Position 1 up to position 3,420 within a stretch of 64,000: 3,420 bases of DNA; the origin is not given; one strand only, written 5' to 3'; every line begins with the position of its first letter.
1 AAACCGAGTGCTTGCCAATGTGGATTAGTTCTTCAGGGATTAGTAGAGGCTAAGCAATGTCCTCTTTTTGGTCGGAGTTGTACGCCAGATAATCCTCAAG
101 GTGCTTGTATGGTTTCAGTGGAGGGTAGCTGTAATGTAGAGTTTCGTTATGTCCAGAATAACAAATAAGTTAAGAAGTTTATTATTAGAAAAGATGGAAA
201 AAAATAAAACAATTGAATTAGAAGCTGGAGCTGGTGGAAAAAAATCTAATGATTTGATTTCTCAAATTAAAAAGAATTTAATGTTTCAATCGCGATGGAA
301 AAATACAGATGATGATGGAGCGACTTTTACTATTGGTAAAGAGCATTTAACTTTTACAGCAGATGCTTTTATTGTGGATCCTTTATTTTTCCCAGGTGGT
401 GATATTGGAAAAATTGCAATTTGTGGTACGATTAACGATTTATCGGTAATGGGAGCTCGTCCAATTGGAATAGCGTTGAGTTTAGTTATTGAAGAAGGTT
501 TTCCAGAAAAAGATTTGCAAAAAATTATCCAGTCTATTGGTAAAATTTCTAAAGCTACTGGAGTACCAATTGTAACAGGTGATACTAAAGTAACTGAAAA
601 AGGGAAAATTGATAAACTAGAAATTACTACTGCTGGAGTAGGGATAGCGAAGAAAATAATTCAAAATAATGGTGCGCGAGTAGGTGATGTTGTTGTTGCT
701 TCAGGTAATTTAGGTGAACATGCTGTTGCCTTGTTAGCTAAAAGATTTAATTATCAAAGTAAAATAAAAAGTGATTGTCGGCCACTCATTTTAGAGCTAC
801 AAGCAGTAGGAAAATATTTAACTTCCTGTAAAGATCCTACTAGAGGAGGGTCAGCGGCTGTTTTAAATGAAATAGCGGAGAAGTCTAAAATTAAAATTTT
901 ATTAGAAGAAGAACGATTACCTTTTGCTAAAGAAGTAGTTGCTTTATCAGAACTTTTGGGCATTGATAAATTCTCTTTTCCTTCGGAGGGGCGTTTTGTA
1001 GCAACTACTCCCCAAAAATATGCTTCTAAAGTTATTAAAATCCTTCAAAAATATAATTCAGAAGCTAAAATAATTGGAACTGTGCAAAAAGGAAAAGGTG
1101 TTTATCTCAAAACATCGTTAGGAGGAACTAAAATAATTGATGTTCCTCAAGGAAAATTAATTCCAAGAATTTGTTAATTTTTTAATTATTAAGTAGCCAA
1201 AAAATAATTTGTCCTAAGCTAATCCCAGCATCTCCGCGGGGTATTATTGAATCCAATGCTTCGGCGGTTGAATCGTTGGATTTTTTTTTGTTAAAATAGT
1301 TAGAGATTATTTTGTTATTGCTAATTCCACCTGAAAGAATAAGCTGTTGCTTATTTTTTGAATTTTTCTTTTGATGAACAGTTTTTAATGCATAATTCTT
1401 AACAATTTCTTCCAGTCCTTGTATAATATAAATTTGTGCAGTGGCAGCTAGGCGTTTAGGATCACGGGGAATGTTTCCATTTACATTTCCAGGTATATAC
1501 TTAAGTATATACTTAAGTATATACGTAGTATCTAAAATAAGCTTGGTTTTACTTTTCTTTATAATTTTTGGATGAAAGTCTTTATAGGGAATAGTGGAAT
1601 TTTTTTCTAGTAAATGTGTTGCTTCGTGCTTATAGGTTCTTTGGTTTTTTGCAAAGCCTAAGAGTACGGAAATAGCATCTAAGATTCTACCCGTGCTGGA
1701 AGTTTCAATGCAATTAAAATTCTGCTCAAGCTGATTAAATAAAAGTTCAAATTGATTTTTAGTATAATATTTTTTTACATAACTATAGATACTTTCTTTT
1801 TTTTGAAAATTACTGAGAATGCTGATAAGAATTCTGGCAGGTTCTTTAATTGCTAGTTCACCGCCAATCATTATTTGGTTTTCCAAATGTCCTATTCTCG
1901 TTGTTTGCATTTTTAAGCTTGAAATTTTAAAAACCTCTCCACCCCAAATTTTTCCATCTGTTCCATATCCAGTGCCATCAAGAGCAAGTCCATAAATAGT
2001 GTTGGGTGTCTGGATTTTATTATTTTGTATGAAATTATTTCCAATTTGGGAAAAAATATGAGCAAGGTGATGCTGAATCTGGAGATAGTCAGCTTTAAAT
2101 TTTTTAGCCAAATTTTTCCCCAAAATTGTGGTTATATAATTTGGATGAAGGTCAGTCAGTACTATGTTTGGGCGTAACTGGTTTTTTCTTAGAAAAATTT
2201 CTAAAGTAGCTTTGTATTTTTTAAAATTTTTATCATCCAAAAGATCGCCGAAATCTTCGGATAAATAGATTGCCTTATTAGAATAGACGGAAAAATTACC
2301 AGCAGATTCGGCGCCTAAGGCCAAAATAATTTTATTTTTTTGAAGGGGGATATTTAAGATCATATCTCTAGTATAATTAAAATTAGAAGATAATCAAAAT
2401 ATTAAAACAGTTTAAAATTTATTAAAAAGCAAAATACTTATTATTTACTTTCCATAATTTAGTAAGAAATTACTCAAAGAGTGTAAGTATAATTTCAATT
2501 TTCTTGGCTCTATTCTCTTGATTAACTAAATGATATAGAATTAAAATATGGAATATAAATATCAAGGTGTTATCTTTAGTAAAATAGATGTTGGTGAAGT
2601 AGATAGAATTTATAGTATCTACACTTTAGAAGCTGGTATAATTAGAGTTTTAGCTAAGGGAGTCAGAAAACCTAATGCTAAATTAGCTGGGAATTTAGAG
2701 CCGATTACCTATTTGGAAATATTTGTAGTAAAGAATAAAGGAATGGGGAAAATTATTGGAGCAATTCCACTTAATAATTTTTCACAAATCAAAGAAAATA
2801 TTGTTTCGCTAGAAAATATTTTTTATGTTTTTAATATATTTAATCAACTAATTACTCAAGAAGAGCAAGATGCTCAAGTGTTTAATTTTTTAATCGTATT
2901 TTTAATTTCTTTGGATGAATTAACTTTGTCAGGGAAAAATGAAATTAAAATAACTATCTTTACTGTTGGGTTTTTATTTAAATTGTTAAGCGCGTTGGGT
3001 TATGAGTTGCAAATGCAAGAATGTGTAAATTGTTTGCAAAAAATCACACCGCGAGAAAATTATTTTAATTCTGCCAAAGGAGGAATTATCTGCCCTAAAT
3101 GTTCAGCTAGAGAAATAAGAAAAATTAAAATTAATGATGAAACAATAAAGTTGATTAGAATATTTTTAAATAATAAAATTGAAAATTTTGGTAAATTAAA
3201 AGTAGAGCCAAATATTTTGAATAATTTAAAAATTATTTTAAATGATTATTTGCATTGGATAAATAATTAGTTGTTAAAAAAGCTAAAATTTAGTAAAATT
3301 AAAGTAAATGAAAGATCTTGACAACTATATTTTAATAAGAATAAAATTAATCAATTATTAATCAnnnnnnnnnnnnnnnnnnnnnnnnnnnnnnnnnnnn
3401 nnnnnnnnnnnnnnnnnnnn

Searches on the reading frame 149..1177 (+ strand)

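Call 8: search_protein_families(library=pfam, proteins=[window:149-1177:+], max_evalue=0.0001)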
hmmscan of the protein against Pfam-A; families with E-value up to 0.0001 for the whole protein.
window:149-1177:+ (342 aa): 2 families
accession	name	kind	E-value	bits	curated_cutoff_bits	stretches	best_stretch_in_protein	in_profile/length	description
PF00586.29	AIRS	-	4.4e-22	79.1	24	1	55-166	2-111/112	AIR synthase related protein, N-terminal domain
PF02769.27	AIRS_C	-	1.6e-18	67.8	23.1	1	177-320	1-153/156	AIR synthase related protein, C-terminal domain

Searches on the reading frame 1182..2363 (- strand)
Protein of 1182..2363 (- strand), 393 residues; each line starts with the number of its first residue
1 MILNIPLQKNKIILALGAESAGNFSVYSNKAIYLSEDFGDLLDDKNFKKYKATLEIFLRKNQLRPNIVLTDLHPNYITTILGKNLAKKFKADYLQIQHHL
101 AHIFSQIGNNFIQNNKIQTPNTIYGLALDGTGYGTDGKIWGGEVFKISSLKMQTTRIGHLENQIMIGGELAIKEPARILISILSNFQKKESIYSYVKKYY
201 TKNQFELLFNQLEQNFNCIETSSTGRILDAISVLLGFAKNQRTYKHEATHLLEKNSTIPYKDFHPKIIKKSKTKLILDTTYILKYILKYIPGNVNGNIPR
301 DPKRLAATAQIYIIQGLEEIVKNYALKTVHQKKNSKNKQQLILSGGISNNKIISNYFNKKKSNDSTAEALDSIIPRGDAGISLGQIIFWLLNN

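Call 8: search_protein_families(library=pfam, proteins=[window:1182-2363:-], max_evalue=0.0001)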
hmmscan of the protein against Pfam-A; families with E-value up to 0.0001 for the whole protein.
window:1182-2363:- (393 aa): 2 families
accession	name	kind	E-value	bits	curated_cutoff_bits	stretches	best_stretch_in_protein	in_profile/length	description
PF22521.2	HypF_C_2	-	2.1e-47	162.4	27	1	125-385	1-241/241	Carbamoyltransferase, Kae1-like Domain, second subdomain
PF17788.7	HypF_C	-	3.3e-21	76.3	23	1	9-106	2-96/99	HypF Kae1-like domain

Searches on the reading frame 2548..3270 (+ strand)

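Call 8: search_protein_families(library=pfam, proteins=[window:2548-3270:+], max_evalue=0.0001)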
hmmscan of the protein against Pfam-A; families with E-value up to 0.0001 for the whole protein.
window:2548-3270:+ (240 aa): 2 families
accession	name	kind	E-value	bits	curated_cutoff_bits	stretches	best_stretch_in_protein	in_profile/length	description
PF02565.21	RecO_C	-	2.7e-20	73.2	22.1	1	93-237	12-147/157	Recombination protein O C terminal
PF11967.14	RecO_N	-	7e-16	58.5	27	1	1-77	1-79/80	Recombination protein O N terminal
